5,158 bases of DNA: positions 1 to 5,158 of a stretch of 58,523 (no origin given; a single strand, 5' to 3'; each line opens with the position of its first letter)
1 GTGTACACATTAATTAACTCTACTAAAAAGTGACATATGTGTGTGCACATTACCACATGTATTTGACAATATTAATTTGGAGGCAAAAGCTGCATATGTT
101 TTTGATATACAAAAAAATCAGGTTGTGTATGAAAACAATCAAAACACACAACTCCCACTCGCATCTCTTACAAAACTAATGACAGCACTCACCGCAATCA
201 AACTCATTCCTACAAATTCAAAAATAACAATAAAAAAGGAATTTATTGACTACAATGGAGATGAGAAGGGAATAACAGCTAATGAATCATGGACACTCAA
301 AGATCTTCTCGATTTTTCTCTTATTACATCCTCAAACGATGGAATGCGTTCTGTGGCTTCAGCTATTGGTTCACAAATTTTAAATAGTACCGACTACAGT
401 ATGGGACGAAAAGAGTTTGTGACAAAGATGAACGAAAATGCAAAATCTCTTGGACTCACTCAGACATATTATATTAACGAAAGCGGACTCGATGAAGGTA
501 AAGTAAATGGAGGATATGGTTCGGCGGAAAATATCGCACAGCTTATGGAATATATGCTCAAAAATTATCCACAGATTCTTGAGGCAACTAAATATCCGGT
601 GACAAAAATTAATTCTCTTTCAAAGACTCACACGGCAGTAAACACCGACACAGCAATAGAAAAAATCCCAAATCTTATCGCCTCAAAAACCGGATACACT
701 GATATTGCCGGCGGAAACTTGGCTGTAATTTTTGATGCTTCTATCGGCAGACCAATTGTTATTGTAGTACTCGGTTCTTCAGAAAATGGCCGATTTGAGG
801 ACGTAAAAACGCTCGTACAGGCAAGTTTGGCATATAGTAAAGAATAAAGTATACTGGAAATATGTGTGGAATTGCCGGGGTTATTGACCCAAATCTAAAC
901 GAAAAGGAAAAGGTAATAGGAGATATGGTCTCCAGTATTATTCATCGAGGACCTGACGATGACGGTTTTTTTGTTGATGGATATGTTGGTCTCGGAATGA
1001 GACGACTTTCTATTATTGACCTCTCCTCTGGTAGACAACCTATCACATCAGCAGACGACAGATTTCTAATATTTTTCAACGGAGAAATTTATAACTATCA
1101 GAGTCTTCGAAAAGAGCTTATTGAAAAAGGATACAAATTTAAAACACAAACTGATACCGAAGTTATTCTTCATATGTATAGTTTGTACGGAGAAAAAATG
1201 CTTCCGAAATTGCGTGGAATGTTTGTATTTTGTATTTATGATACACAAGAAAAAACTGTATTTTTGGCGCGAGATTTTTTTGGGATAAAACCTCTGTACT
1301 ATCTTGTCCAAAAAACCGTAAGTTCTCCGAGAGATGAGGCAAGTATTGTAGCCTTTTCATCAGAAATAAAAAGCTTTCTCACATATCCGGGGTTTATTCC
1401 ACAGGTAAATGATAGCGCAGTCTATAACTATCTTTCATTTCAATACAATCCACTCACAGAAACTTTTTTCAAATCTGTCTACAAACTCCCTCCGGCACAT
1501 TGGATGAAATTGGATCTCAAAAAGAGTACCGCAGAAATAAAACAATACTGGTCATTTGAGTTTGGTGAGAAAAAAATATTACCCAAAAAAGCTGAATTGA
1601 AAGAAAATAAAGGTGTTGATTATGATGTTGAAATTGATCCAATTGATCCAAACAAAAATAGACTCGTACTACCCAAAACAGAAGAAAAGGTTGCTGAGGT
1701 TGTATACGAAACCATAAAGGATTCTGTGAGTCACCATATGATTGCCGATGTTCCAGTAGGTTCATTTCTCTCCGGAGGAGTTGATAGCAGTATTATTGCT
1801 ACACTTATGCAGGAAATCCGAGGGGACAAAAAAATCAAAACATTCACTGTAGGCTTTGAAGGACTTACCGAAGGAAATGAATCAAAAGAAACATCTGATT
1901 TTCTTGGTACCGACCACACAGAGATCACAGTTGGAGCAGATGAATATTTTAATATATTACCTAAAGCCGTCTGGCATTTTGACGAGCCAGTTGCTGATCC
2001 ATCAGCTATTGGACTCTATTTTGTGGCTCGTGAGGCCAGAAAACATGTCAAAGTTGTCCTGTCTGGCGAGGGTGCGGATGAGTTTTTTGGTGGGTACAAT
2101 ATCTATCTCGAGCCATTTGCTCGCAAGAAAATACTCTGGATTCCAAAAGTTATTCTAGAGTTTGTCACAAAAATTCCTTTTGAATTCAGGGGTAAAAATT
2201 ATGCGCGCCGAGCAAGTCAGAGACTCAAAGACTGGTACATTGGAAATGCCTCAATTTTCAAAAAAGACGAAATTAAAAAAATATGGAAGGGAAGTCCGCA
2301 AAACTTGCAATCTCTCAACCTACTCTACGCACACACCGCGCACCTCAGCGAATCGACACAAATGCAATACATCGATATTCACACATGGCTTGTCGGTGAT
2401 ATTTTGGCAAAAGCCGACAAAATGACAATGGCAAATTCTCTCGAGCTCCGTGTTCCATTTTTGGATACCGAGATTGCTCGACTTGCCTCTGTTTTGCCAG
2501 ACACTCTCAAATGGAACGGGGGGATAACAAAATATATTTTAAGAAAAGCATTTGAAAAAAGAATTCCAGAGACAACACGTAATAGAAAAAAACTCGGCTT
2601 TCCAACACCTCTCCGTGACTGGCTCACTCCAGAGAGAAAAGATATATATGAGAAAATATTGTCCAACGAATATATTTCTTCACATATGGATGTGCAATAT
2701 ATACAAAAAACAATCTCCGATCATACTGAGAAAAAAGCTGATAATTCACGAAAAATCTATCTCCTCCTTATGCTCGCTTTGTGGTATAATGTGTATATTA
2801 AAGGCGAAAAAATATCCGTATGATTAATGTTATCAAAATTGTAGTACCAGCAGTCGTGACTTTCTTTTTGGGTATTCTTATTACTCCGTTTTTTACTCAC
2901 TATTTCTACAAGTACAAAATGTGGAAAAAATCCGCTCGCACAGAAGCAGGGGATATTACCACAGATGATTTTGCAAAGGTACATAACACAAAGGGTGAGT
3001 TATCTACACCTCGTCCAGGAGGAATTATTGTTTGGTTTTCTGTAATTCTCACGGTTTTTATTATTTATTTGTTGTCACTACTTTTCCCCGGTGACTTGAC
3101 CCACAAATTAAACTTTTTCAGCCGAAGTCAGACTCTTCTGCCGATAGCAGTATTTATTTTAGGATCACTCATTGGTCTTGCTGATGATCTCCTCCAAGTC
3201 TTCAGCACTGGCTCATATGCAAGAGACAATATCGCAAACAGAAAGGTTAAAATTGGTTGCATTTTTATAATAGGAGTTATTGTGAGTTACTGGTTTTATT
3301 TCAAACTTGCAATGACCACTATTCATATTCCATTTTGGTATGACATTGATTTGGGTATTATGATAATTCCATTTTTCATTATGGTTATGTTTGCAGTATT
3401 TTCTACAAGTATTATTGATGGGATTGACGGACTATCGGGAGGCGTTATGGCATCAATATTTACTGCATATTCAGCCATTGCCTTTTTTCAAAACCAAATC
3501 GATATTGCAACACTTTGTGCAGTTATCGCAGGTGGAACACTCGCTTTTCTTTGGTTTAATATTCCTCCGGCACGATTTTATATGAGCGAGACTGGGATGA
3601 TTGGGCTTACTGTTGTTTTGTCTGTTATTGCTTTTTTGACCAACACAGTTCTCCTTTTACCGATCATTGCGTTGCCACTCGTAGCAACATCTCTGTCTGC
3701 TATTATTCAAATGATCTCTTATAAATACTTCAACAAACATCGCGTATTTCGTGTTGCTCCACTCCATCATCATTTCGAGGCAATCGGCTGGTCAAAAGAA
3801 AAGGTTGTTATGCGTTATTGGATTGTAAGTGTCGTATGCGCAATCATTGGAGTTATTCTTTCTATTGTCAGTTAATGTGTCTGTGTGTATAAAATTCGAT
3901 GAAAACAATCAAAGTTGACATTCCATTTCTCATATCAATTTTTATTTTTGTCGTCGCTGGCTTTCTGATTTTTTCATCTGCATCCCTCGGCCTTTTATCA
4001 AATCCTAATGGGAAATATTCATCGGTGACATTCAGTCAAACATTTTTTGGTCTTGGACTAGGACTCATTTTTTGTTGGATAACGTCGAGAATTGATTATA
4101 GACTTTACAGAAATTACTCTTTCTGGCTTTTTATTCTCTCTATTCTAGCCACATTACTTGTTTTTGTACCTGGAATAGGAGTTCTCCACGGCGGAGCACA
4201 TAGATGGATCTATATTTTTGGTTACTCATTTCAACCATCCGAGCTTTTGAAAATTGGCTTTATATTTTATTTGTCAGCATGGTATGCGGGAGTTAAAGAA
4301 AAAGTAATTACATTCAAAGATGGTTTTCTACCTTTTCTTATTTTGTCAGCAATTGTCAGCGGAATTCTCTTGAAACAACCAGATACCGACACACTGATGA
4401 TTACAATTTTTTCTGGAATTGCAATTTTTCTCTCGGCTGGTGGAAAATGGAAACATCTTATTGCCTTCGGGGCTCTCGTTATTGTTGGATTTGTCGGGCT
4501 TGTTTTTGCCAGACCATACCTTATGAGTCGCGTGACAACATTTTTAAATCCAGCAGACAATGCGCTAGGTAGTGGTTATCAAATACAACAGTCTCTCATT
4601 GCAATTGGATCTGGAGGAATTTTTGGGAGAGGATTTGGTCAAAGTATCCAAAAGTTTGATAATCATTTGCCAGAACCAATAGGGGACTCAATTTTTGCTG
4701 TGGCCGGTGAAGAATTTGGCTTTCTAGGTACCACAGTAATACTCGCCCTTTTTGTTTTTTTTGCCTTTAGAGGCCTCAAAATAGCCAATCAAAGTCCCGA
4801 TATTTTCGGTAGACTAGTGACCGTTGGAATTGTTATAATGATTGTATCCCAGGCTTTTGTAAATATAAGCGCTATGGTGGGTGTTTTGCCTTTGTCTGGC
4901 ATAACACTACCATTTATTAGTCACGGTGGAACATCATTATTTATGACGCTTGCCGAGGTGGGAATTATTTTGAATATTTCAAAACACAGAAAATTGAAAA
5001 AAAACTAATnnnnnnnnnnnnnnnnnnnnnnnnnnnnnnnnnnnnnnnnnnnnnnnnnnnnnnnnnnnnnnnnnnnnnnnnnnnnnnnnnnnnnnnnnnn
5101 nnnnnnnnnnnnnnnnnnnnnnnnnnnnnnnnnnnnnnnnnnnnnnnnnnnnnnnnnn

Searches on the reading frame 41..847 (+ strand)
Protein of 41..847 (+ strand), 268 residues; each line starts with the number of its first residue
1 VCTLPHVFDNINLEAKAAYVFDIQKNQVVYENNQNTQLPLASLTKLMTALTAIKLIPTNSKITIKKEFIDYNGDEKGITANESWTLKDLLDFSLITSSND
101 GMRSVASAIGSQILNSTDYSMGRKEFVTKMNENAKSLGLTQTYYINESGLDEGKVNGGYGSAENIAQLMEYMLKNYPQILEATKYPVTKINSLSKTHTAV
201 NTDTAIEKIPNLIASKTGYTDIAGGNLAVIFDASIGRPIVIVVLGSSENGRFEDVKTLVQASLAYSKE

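Call 50: search_protein_families(library=pfam, proteins=[window:41-847:+], max_evalue=0.001)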
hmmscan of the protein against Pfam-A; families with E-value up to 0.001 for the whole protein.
window:41-847:+ (268 aa): 4 families
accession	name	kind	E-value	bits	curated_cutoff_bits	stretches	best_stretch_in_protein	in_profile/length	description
PF00768.25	Peptidase_S11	-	2.6e-30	106.1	27.6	1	12-246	9-237/239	D-alanyl-D-alanine carboxypeptidase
PF13354.11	Beta-lactamase2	-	7.5e-07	29.1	22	1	19-244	3-213/214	Beta-lactamase enzyme family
PF02113.21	Peptidase_S13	-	7.9e-05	22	22.8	1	15-63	18-66/444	D-Ala-D-Ala carboxypeptidase 3 (S13) family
PF00144.29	Beta-lactamase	-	0.00082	19.1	27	0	17-56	16-68/329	Beta-lactamase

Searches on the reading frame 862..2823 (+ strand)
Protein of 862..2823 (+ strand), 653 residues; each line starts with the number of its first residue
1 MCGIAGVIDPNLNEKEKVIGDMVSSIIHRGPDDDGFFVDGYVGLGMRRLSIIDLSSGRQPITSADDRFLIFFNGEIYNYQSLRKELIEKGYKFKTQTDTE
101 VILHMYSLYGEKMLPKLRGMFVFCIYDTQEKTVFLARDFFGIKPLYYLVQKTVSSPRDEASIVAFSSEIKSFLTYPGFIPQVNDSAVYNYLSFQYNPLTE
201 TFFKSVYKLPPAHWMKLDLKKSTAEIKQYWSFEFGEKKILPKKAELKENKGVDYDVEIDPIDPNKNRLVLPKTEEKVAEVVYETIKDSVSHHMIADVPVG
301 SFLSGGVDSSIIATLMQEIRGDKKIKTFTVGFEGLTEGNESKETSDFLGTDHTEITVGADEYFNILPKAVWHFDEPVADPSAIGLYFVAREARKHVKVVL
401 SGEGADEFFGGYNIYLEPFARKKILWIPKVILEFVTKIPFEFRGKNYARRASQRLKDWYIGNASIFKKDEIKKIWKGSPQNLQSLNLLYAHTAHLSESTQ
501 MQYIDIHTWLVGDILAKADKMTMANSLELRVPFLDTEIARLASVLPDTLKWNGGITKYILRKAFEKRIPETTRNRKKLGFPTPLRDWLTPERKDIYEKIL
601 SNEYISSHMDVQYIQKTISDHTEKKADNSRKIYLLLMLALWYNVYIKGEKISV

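Call 50: search_protein_families(library=pfam, proteins=[window:862-2823:+], max_evalue=0.001)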
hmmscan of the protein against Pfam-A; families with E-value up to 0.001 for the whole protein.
window:862-2823:+ (653 aa): 4 families
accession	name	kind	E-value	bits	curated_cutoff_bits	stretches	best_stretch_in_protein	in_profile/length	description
PF00733.27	Asn_synthase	-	2.7e-99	333.6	21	1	282-642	3-353/354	Asparagine synthase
PF13537.11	GATase_7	-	4.1e-42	143.5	25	1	47-173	2-122/123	Glutamine amidotransferase domain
PF13522.11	GATase_6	-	1.5e-37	128.9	27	1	31-150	1-121/130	Glutamine amidotransferase domain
PF12481.13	DUF3700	-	5.1e-06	26.6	27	1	61-151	71-163/228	Aluminium induced protein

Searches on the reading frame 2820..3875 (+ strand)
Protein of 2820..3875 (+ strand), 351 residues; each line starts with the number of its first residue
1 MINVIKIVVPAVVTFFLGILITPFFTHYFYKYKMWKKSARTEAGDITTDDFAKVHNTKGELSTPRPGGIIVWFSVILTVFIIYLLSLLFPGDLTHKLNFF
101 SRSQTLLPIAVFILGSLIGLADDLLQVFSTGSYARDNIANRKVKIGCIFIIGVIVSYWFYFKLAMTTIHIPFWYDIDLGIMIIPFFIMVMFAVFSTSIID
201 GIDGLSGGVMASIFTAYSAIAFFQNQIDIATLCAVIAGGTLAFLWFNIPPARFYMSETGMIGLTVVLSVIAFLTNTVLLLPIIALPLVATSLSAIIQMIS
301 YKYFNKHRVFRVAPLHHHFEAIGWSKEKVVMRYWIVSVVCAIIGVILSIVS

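Call 50: search_protein_families(library=pfam, proteins=[window:2820-3875:+], max_evalue=0.001)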
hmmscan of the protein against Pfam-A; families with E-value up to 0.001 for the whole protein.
window:2820-3875:+ (351 aa): 1 family
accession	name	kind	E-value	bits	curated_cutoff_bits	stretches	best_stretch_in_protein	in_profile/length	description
PF00953.26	Glycos_transf_4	-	2.3e-17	63.9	27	1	110-273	6-158/160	Glycosyl transferase family 4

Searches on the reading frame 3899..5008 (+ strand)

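Call 50: search_protein_families(library=pfam, proteins=[window:3899-5008:+], max_evalue=0.001)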
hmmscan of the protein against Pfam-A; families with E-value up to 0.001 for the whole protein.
window:3899-5008:+ (369 aa): 1 family
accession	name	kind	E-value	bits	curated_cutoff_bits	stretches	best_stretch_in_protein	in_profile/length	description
PF01098.24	FTSW_RODA_SPOVE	-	1.7e-93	313.9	26.4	1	12-365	6-355/356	Cell cycle protein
